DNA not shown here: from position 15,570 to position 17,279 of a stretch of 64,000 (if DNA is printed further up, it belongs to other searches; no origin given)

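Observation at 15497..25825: rus-operon-like cluster: fused cytochrome-porin, dihaem cytochrome c, blue copper protein and aa3-type oxidase in one co-directional unit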

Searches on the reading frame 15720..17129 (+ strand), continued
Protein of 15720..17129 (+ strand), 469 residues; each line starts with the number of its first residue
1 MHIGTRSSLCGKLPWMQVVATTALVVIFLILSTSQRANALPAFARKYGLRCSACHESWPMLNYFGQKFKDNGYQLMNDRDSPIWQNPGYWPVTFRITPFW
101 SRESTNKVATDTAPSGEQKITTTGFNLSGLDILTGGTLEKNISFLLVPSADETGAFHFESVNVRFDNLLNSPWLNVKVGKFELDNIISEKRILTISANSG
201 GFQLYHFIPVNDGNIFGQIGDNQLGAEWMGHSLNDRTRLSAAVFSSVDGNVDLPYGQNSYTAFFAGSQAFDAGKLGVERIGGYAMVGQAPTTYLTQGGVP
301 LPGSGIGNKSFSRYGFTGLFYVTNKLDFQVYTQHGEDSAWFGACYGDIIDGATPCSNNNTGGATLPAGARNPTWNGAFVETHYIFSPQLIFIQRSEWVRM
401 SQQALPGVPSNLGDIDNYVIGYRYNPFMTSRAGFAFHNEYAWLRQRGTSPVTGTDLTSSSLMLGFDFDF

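Call 48: find_related_loci(query=A4, collection=genome_contigs, flank=10000)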
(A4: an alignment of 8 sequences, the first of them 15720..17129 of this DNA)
Query A4 (469 aa) in genome_contigs; peptide patterns used: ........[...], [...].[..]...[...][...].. (x = any residue, [..] = any of these).
599 stretches matched a pattern (row limit reached: there are more); 577 encode a relative of the query (tblastn E <= 1e-3); the best 80 are kept; 80 distinct loci.
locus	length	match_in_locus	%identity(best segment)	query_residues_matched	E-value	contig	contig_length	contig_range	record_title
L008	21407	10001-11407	82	1-469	0e+0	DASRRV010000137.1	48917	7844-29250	MAG TPA_asm: Candidatus Sulfotelmatobacter sp. isolate SMAG_U5163 k141_494554, whole genome shotgun sequence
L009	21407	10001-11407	82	1-469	0e+0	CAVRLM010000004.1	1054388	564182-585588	MAG: uncultured Acidobacteriaceae bacterium isolate MFD05521.bin.1.25 genome assembly, contig: contig_19405, whole genom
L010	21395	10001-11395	80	1-469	0e+0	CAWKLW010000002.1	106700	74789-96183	MAG: uncultured Acidobacteriota bacterium isolate MFD07386.bin.1.14 genome assembly, contig: contig_24246, whole genome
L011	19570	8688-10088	80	1-469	0e+0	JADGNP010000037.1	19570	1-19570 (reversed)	MAG: Candidatus Sulfotelmatobacter sp. isolate Chersky.24_37 contig-100_560, whole genome shotgun sequence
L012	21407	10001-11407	80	1-469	0e+0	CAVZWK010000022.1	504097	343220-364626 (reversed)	MAG: Terriglobia bacterium isolate MFD01872.bin.2.220 genome assembly, contig: contig_46243, whole genome shotgun sequen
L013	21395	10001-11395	80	1-469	0e+0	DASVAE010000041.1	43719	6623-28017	MAG TPA_asm: Candidatus Sulfotelmatobacter sp. isolate SMAG_U1943 k141_659270, whole genome shotgun sequence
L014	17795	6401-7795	80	1-469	0e+0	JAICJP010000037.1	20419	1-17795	MAG: Candidatus Sulfotelmatobacter sp. isolate GZL_FP_2_bin.189 k141_486018_length_20419_cov_52.5483, whole genome shotg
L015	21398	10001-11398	80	1-469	0e+0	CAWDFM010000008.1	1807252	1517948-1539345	MAG: uncultured Acidobacteriota bacterium isolate MFD06085.bin.1.38 genome assembly, contig: contig_8153, whole genome s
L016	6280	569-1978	79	1-469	0e+0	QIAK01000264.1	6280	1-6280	MAG: Acidobacteria bacterium isolate gp1 AA131 14_1009_12_20cm_scaffold_18365_curated, whole genome shotgun sequence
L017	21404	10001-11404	77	1-469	0e+0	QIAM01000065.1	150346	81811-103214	MAG: Acidobacteria bacterium isolate gp1 AA129 14_0903_13_30cm_scaffold_3691380_curated, whole genome shotgun sequence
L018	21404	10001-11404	81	1-469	0e+0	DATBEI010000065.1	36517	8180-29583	MAG TPA_asm: Candidatus Sulfotelmatobacter sp. isolate SMAG_U5833 k141_1401528, whole genome shotgun sequence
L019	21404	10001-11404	77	1-469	0e+0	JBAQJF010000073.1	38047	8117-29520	MAG: Terriglobales bacterium isolate MFD06600_ilm_asm_bin4 k127_187811, whole genome shotgun sequence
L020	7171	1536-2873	81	24-469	0e+0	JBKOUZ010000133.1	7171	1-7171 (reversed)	MAG: Acidobacteriota bacterium isolate GM_HAYS_MAG_00006 GM_HAYS_000001743129, whole genome shotgun sequence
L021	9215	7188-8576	77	7-469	0e+0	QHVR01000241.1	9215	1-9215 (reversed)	MAG: Acidobacteria bacterium isolate AA151 14_1009_12_20cm_scaffold_12357_curated, whole genome shotgun sequence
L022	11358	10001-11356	78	1-458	0e+0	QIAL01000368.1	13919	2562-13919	MAG: Acidobacteria bacterium isolate gp1 AA130 14_0903_12_30cm_scaffold_4716_curated, whole genome shotgun sequence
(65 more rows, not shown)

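Call 61: find_encoding_contigs(protein=window:15720-17129:+, flank=1000, max_places=3)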
Protein window:15720-17129:+ (469 aa): 4 contigs read that carry it; 3 places shown.
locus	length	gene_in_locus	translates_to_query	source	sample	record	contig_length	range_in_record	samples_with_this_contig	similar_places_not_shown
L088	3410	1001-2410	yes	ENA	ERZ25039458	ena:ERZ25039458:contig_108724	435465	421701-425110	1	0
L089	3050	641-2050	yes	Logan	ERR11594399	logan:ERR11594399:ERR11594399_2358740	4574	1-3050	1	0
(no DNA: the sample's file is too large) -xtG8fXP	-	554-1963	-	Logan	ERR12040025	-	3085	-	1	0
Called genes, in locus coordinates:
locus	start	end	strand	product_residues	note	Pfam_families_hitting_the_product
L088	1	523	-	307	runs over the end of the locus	-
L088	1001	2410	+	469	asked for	-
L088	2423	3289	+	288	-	PF13442:Cytochrome_CBB3, PF00034:Cytochrom_C, PF13442:Cytochrome_CBB3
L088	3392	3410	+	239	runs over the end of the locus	PF13715:CarbopepD_reg_2, PF13620:CarboxypepD_reg, PF14686:fn3_3, PF22904:NOMO1-like_2nd (weak)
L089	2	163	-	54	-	?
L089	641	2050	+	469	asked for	-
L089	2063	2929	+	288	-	PF13442:Cytochrome_CBB3, PF00034:Cytochrom_C, PF13442:Cytochrome_CBB3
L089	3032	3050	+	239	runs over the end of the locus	PF13715:CarbopepD_reg_2, PF13620:CarboxypepD_reg, PF14686:fn3_3, PF22904:NOMO1-like_2nd (weak)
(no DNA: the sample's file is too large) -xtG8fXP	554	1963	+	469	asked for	-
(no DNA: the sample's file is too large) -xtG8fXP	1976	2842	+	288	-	PF13442:Cytochrome_CBB3, PF00034:Cytochrom_C, PF13442:Cytochrome_CBB3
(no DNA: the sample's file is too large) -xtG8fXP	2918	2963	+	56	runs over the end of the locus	?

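Call 63: search_dna_similar(query=window:15720-17129:+, collection=plasmids, mode=protein, max_evalue=1, max_rows=30)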
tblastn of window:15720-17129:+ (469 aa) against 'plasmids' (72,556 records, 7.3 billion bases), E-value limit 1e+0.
Records with a match: 10; places in all: 10; records where one place covers at least 80% of the query: 0.
Best place of each record, by identity: <60% 10.
By first word of the organism name: Ralstonia 6; Caballeronia 2; Methylocystis 1; Paraburkholderia 1.
By predicted mobility (MOB-suite, as given by PLSDB): non-mobilizable 7; mobilizable 3.
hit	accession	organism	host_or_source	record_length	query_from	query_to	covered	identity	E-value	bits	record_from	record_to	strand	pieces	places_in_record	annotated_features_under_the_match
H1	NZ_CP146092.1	Ralstonia sp. RRA.1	-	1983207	10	141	28%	27.6%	1e-4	52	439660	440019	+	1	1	none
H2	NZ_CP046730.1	Ralstonia syzygii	tobacco,cell culture,leaf veins ...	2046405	23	141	25%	30.6%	2e-5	55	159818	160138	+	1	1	none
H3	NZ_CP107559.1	Methylocystis sp. MJC1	whole organism,Alpine Peat Bogs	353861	25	170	31%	24.5%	8e-8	63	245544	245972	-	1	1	hypothetical protein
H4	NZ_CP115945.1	Ralstonia syzygii R24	Syzygium aromaticum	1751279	23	141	25%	29.8%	7e-5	53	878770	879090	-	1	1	none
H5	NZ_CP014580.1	Paraburkholderia phytofirmans OLGA172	-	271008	6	83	17%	38.8%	3e-3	48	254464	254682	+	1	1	none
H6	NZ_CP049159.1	Caballeronia sp. SBC1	whole organism,soil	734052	36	83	10%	54.2%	2e-5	55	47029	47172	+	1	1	cytochrome C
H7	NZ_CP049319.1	Caballeronia sp. SBC2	whole organism,soil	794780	36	83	10%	54.2%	2e-5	55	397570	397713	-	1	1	cytochrome C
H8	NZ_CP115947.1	Ralstonia solanacearum MolK2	Musa sp.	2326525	22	83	13%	40.3%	2e-3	49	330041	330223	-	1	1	record has no annotation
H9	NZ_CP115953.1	Ralstonia solanacearum CFBP2957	Solanum lycopersicum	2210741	34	83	11%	50.0%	5e-5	54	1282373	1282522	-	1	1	none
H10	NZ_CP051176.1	Ralstonia solanacearum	Whole organism,tomato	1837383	34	83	11%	50.0%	8e-5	53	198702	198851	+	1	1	none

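Call 64: get_annotated_region(hit=H3, flank=6000)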
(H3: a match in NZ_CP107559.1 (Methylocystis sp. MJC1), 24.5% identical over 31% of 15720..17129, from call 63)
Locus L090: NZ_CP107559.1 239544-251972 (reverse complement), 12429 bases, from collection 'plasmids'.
description: Methylocystis sp. MJC1 plasmid unnamed1, complete sequence
organism: Methylocystis sp. MJC1 (NCBI taxid 2654282)
taxonomy: Bacteria; Pseudomonadota; Alphaproteobacteria; Hyphomicrobiales; Methylocystaceae; Methylocystis; Methylocystis sp. MJC1
host: -; source: whole organism,Alpine Peat Bogs; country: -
typing (MOB-suite, as given by PLSDB): non-mobilizable
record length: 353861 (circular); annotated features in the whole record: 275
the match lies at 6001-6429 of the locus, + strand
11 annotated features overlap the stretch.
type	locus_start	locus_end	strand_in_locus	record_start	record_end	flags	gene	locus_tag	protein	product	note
CDS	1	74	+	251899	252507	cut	-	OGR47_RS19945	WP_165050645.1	extensin family protein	-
CDS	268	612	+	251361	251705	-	tnpB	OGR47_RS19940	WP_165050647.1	IS66 family insertion sequence element accessory protein TnpB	-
CDS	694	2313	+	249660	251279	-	-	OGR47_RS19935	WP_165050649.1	IS66 family transposase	-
CDS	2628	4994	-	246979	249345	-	-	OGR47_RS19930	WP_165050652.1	autotransporter outer membrane beta-barrel domain-containing protein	-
CDS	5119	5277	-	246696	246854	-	-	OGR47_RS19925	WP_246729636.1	hypothetical protein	-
CDS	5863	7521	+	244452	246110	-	-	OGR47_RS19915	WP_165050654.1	hypothetical protein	-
CDS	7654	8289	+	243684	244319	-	-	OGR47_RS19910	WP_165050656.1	c-type cytochrome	-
CDS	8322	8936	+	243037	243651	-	-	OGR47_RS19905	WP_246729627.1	c-type cytochrome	-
CDS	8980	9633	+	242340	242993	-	-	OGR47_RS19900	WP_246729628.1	c-type cytochrome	-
CDS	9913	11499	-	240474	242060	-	-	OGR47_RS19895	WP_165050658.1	B12-binding domain-containing radical SAM protein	-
CDS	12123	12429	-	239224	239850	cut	-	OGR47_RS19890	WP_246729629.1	Crp/Fnr family transcriptional regulator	GO:0006355 - regulation of DNA-templated transcription [Evidence IEA]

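Call 65: get_annotated_region(hit=H6, flank=6000)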
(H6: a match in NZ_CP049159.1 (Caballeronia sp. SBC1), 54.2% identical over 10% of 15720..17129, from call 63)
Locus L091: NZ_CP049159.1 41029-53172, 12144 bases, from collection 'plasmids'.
description: Caballeronia sp. SBC1 plasmid pSBC1_3, complete sequence
organism: Caballeronia sp. SBC1 (NCBI taxid 2705548)
taxonomy: Bacteria; Pseudomonadota; Betaproteobacteria; Burkholderiales; Burkholderiaceae; Caballeronia; Caballeronia sp. SBC1
host: -; source: whole organism,soil; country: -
typing (MOB-suite, as given by PLSDB): non-mobilizable
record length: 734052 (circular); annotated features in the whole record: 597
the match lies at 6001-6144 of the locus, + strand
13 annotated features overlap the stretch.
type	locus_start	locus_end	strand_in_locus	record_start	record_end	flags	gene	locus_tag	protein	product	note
CDS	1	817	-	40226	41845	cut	-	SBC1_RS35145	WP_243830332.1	transposase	-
CDS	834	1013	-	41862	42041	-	-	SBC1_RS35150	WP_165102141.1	hypothetical protein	-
CDS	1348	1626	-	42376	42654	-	-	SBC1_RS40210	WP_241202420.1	hypothetical protein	-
CDS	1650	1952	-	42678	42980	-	-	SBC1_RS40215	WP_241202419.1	RES domain-containing protein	-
CDS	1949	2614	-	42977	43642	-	-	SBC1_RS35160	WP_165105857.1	hypothetical protein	-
CDS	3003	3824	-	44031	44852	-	-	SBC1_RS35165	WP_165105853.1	DNA-binding protein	-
CDS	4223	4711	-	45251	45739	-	-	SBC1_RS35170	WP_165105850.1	pyridoxamine 5'-phosphate oxidase family protein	-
CDS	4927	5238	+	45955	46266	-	-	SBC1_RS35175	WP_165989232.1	high-potential iron-sulfur protein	-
CDS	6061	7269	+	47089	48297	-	-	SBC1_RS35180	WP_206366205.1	cytochrome C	-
CDS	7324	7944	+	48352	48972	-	-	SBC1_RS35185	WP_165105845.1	c-type cytochrome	-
CDS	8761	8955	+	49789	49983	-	-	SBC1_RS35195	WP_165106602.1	hypothetical protein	-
CDS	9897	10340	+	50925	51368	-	-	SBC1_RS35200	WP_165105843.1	ester cyclase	GO:0030638 - polyketide metabolic process [Evidence IEA]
CDS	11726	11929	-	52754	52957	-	-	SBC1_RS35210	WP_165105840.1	cold shock domain-containing protein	-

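Call 66: get_annotated_region(hit=H2, flank=6000)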
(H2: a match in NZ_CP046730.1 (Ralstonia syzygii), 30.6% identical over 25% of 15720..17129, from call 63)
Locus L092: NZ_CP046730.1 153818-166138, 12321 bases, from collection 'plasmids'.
description: Ralstonia syzygii strain LLRS-1 plasmid pLLRS-1, complete sequence
organism: Ralstonia syzygii (NCBI taxid 28097)
taxonomy: Bacteria; Pseudomonadota; Betaproteobacteria; Burkholderiales; Burkholderiaceae; Ralstonia; Ralstonia syzygii
host: -; source: tobacco,cell culture,leaf veins (vascular strands); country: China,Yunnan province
typing (MOB-suite, as given by PLSDB): mobilizable; relaxase MOBP
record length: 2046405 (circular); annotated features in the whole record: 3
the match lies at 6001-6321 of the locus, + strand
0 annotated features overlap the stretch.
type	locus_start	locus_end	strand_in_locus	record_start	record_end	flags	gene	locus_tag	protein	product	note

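Call 83: search_solved_structures(query=A3, max_evalue=10, show_alignments=0)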
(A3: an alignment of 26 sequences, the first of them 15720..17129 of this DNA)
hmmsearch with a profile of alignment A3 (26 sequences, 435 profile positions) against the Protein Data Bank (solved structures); distinct sequences matched with E-value up to 10: 1.
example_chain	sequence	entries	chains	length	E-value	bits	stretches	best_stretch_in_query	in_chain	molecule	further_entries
3e78_A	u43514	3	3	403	0.29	13.3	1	319-387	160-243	High affinity transport system protein p37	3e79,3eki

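Call 84: search_protein_families(library=pfam, alignment_id=A3, max_evalue=1)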
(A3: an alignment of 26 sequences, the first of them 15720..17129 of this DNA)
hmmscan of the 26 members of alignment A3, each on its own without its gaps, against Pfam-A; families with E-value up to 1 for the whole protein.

A. member 1, window:15720-17129:+ (469 aa): 0 families

B. families by the number of members that match (of 26 scanned): 4 families
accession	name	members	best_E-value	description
PF07642.17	BBP2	1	0.00033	Putative beta-barrel porin-2, OmpL-like. bbp2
PF13505.12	OMP_b-brl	1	0.019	Outer membrane protein beta-barrel domain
PF10907.13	DUF2749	1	0.069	Protein of unknown function (DUF2749)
PF22758.2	Phage_cement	1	0.22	Structural cement protein (E217 gp24/Pam3 gp6)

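Call 85: list_cluster_members(proteins=[P0241, P0245, P0246, P0247, P0264, P0315, P0317, P0318, P0332, P0338])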
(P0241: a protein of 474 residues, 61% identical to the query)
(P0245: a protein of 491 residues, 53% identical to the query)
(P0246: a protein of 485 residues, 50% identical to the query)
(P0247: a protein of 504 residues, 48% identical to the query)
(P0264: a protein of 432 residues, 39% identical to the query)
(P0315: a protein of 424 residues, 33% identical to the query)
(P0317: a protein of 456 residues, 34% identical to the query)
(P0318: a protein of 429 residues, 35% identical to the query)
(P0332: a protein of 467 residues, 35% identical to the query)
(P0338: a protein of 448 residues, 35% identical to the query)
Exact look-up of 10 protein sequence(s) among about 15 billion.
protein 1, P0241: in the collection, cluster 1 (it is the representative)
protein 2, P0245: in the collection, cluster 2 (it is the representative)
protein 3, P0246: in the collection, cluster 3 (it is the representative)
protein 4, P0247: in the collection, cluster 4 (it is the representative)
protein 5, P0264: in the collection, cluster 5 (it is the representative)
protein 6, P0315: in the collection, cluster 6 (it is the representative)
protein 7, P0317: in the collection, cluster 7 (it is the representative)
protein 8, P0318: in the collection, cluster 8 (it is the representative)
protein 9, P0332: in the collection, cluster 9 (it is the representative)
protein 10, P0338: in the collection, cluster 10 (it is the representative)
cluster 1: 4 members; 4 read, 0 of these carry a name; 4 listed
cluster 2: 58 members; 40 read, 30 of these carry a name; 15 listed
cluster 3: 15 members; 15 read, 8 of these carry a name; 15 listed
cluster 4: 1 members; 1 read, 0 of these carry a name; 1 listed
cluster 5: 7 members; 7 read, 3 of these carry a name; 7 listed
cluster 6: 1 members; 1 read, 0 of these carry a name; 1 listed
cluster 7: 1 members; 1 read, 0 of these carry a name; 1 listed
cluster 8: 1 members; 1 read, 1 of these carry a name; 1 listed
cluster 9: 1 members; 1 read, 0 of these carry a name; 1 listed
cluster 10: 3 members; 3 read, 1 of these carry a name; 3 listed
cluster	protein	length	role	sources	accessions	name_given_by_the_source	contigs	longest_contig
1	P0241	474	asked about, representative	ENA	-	-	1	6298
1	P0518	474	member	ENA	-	-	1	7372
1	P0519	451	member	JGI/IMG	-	-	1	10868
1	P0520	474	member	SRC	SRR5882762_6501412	-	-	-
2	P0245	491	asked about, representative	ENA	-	-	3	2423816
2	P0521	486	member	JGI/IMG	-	hypothetical protein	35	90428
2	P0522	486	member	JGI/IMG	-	hypothetical protein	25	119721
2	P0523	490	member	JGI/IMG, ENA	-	hypothetical protein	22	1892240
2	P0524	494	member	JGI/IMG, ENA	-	hypothetical protein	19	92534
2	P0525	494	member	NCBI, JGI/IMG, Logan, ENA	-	hypothetical protein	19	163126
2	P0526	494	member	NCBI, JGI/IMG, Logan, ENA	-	hypothetical protein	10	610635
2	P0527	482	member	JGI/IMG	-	hypothetical protein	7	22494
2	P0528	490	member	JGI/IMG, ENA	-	hypothetical protein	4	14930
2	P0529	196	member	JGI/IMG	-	hypothetical protein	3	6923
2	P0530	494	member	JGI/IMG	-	hypothetical protein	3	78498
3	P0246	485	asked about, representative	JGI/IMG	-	hypothetical protein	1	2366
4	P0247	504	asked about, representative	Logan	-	-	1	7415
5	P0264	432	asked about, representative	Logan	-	-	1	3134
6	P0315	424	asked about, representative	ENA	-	-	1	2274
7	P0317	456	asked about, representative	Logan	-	-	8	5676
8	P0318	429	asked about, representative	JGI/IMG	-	hypothetical protein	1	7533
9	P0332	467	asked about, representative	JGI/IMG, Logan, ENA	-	-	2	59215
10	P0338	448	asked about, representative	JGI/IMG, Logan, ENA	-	-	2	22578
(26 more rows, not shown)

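Call 92: find_encoding_contigs(protein=P0245, flank=10000, max_places=1)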
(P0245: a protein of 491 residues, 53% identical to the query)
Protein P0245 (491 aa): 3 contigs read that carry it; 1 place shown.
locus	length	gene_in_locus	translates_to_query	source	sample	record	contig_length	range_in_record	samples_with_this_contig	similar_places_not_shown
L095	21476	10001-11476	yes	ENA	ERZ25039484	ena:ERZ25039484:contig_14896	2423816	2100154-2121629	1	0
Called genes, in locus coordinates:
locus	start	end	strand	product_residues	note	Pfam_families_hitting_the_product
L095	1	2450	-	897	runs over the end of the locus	PF12704:MacB_PCD, PF02687:FtsX, PF12704:MacB_PCD, PF02687:FtsX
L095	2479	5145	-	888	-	PF12704:MacB_PCD, PF02687:FtsX, PF12704:MacB_PCD, PF02687:FtsX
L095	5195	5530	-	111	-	PF03551:PadR, PF13601:HTH_34 (weak)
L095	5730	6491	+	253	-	-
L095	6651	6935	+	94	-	PF05015:HigB-like_toxin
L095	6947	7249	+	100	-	PF13560:HTH_31 (faint), PF01381:HTH_3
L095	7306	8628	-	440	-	PF08239:SH3_3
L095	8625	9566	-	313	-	-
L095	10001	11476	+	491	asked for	-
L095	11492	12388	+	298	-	PF13442:Cytochrome_CBB3, PF00034:Cytochrom_C, PF13442:Cytochrome_CBB3 (weak)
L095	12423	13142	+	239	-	PF13715:CarbopepD_reg_2 (faint), PF13620:CarboxypepD_reg, PF14686:fn3_3 (weak)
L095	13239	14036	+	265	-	PF00116:COX2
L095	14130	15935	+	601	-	PF00115:COX1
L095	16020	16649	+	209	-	PF00510:COX3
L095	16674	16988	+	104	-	PF03626:COX4_pro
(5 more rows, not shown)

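Call 93: find_encoding_contigs(protein=P0338, flank=9000, max_places=1)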
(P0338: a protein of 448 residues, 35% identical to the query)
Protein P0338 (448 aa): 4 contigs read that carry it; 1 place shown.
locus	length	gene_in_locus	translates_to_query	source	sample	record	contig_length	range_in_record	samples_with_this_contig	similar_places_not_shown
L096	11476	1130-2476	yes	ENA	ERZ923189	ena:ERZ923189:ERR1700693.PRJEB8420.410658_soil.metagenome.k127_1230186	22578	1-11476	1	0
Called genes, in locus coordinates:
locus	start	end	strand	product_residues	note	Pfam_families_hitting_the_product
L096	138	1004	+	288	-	PF00696:AA_kinase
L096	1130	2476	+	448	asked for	-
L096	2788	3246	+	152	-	-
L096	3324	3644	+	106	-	-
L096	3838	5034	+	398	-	PF25919:BSH_CusB (faint), PF25917:BSH_RND, PF25973:BSH_CzcB (faint), PF25876:HH_MFP_RND, PF25944:Beta-barrel_RND, PF25967:RND-MFP_C, PF25989:YknX_C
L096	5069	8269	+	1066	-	PF00873:ACR_tran, PF02355:SecD_SecF_C (faint), PF03176:MMPL (weak)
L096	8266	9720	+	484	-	PF02321:OEP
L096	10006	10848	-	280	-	-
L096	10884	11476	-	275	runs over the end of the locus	-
